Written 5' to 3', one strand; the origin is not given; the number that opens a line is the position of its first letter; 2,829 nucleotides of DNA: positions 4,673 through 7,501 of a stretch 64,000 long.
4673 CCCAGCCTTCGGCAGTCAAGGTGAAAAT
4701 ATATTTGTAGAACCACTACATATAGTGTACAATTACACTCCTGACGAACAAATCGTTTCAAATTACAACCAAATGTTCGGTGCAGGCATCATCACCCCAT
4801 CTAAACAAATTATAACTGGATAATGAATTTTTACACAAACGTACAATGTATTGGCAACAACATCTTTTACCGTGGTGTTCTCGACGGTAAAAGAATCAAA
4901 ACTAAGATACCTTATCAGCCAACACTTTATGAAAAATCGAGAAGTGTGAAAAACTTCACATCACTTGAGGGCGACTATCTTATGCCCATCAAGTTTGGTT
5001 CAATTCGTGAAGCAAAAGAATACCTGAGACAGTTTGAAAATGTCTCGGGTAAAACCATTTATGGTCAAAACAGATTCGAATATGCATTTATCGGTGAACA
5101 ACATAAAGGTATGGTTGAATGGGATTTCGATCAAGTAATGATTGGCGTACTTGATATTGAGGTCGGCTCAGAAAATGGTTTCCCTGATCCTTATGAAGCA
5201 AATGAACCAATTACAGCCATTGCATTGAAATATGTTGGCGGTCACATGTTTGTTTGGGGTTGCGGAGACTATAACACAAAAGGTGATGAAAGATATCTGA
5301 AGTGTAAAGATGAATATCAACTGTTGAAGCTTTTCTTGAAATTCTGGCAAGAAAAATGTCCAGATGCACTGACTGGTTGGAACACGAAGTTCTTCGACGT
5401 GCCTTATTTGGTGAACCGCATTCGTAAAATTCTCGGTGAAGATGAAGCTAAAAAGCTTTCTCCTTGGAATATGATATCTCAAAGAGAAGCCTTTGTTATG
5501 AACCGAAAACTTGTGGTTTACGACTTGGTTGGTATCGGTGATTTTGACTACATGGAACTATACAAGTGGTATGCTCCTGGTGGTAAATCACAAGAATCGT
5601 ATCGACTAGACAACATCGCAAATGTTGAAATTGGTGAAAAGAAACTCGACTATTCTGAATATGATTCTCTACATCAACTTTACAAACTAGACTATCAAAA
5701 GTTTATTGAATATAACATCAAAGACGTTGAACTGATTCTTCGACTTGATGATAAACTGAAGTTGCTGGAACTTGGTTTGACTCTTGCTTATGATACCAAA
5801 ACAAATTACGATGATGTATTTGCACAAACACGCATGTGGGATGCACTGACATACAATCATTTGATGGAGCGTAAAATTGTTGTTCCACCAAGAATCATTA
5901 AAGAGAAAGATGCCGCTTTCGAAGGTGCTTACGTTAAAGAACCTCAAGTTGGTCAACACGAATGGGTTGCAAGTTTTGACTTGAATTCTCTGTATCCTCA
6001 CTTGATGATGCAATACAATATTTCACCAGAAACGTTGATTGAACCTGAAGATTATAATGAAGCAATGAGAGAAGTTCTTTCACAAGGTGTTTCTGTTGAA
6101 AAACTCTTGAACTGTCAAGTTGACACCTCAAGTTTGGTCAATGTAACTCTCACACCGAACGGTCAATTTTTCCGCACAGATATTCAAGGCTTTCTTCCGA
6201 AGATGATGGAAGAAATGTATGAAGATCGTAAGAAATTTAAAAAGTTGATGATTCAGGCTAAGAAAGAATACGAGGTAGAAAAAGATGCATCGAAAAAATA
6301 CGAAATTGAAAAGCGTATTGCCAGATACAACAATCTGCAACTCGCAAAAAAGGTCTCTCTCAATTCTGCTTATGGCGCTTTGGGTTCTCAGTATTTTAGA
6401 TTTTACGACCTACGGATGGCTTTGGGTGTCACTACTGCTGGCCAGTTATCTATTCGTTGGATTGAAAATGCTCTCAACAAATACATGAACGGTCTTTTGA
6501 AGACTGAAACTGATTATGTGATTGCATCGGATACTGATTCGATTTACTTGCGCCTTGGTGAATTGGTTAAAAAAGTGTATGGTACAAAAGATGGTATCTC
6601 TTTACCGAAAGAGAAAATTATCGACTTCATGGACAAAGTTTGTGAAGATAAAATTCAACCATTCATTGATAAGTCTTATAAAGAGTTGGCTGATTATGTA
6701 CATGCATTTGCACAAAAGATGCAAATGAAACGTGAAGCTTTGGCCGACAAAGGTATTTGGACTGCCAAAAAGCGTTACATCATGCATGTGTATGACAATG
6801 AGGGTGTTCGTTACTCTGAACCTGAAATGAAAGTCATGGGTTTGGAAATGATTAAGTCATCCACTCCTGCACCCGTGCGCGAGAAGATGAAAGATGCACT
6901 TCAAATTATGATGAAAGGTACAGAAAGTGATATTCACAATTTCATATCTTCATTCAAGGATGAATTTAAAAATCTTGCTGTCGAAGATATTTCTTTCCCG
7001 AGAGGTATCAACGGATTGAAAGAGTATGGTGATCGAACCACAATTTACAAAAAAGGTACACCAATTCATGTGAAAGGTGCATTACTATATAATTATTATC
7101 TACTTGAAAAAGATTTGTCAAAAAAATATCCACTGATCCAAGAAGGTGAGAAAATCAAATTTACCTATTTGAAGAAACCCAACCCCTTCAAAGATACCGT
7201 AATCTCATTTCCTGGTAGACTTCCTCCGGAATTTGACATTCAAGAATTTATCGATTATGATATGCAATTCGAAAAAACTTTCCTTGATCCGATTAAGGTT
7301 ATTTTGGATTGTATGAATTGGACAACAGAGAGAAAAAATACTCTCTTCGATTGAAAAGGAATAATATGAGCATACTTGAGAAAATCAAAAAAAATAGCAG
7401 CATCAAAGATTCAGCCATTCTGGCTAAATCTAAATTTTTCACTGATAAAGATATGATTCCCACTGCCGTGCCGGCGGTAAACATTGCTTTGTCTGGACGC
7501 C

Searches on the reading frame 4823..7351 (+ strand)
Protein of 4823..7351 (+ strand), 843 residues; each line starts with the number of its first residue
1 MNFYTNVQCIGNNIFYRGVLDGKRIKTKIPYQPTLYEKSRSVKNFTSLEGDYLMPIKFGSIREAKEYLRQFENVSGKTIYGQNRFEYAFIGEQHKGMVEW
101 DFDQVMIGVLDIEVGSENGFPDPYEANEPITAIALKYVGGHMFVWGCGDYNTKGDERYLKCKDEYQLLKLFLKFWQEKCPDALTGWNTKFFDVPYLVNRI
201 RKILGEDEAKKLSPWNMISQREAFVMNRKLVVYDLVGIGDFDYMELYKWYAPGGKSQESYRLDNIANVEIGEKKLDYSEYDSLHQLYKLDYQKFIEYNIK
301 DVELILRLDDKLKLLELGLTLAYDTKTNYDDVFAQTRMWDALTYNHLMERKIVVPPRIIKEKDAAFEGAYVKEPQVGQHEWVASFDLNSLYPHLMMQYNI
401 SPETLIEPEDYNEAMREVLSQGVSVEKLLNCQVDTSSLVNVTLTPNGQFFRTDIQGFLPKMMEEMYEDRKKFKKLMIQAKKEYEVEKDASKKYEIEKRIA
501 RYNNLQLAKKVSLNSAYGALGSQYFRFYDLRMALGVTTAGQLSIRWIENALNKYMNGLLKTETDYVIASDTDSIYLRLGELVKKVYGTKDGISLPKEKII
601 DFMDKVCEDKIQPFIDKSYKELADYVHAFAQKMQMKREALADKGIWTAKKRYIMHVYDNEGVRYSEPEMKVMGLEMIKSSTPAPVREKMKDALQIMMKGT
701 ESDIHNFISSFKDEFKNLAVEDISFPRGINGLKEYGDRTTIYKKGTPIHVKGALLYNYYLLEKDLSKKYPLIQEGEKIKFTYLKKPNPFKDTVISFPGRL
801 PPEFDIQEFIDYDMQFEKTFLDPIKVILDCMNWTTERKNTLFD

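Call 14: search_protein_families(library=phrogs, proteins=[window:4823-7351:+], max_evalue=0.00001)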
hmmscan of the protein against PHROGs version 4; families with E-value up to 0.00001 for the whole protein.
window:4823-7351:+ (843 aa): 8 families
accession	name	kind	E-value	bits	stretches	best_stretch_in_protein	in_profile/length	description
phrog_262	-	DNA, RNA and nucleotide metabolism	0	1045.2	1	1-842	7-848/856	DNA polymerase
phrog_2062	-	DNA, RNA and nucleotide metabolism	9e-145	484.1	1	1-488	2-494/502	DNA polymerase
phrog_1918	-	DNA, RNA and nucleotide metabolism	2.6e-131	439.2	1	492-843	25-378/382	DNA polymerase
phrog_27191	-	DNA, RNA and nucleotide metabolism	1.1e-22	81.8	1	496-601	33-136/230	DNA polymerase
phrog_3011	-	DNA, RNA and nucleotide metabolism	5.5e-13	49.5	1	242-349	323-436/576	DNA polymerase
phrog_15725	-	DNA, RNA and nucleotide metabolism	4.7e-11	44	0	434-484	96-146/159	DNA polymerase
phrog_2927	-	DNA, RNA and nucleotide metabolism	1.6e-10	41.1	0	564-699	397-531/710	DNA polymerase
phrog_1252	-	DNA, RNA and nucleotide metabolism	5.5e-09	36.1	1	471-564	381-458/663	DNA polymerase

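Call 26: search_dna_similar(query=window:4823-7351:+, collection=phages, mode=protein, max_rows=15)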
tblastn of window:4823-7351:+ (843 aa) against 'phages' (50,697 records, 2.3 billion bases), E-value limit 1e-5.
Records with a match: 2672; places in all: 2867; records where one place covers at least 80% of the query: 2376.
Best place of each record, by identity: <60% 2672.
By first word of the organism name: Escherichia 675; Synechococcus 377; Klebsiella 334; Salmonella 199; Vibrio 136; Aeromonas 92; Shigella 89; Acinetobacter 73; Cyanophage 61; Enterobacter 59; and 67 more.
By host as written in the record: - 469; Escherichia coli 281; Klebsiella pneumoniae 115; Synechococcus 107; Synechococcus sp. 38; Aeromonas salmonicida 38; Escherichia coli O157:H7 38; Salmonella enterica 30; and 585 more.
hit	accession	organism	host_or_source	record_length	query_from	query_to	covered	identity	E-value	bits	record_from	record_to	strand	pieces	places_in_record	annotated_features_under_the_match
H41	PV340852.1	Synechococcus phage Sf-CH5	Synechococcus sp. WH8102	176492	1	843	100%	50.3%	0e+0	837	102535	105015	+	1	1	DNA polymerase | hypothetical protein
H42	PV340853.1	Synechococcus phage Sf-CH8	Synechococcus sp. WH8102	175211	1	843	100%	50.3%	0e+0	837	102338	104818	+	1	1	DNA polymerase | hypothetical protein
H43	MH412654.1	Synechococcus phage S-T4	Synechococcus sp. WH 7803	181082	1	843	100%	50.1%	0e+0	838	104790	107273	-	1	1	DNA polymerase | hypothetical protein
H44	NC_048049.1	Synechococcus phage S-T4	Synechococcus sp. WH 7803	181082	1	843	100%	50.1%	0e+0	838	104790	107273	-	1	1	DNA polymerase | hypothetical protein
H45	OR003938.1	Synechococcus phage DSL-LC03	Synechococcus sp.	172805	1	841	100%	50.2%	0e+0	842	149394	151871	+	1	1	DNA polymerase | hypothetical protein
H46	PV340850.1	Synechococcus phage Sf-CH1b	Synechococcus sp. WH8102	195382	1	841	100%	49.9%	0e+0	817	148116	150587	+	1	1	DNA polymerase | DUF6561 domain-containing protein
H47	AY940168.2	Prochlorococcus phage P-SSM4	Prochlorococcus sp. NATL2A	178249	3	841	100%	50.1%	0e+0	812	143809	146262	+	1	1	gp43: DNA polymerase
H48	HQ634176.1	Cyanophage P-RSM3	Prochlorococcus NATL2A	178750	3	841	100%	50.1%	0e+0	812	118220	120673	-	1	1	hypothetical protein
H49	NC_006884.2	Prochlorococcus phage P-SSM4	Prochlorococcus sp. NATL2A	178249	3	841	100%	50.1%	0e+0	812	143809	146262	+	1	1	gp43: DNA polymerase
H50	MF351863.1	Synechococcus phage Bellamy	Synechococcus str. WH8109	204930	1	841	100%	49.7%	0e+0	818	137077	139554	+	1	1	161: DNA polymerase | 160: hypothetical protein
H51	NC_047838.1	Synechococcus phage Bellamy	Synechococcus str. WH8109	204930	1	841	100%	49.7%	0e+0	818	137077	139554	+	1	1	161: DNA polymerase | 160: hypothetical protein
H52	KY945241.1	Synechococcus phage S-H35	Synechococcus sp. WH8102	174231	2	841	100%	49.8%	0e+0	847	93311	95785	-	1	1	DNA polymerase | hypothetical protein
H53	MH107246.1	Synechococcus phage S-B64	Synechococcus sp. WH8102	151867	2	841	100%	49.8%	0e+0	847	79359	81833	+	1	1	DNA polymerase | hypothetical protein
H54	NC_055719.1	Synechococcus phage S-H35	Synechococcus sp. WH8102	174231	2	841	100%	49.8%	0e+0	847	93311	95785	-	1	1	DNA polymerase | hypothetical protein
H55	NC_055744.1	Synechococcus phage S-B64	Synechococcus sp. WH8102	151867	2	841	100%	49.8%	0e+0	847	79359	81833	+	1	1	DNA polymerase | hypothetical protein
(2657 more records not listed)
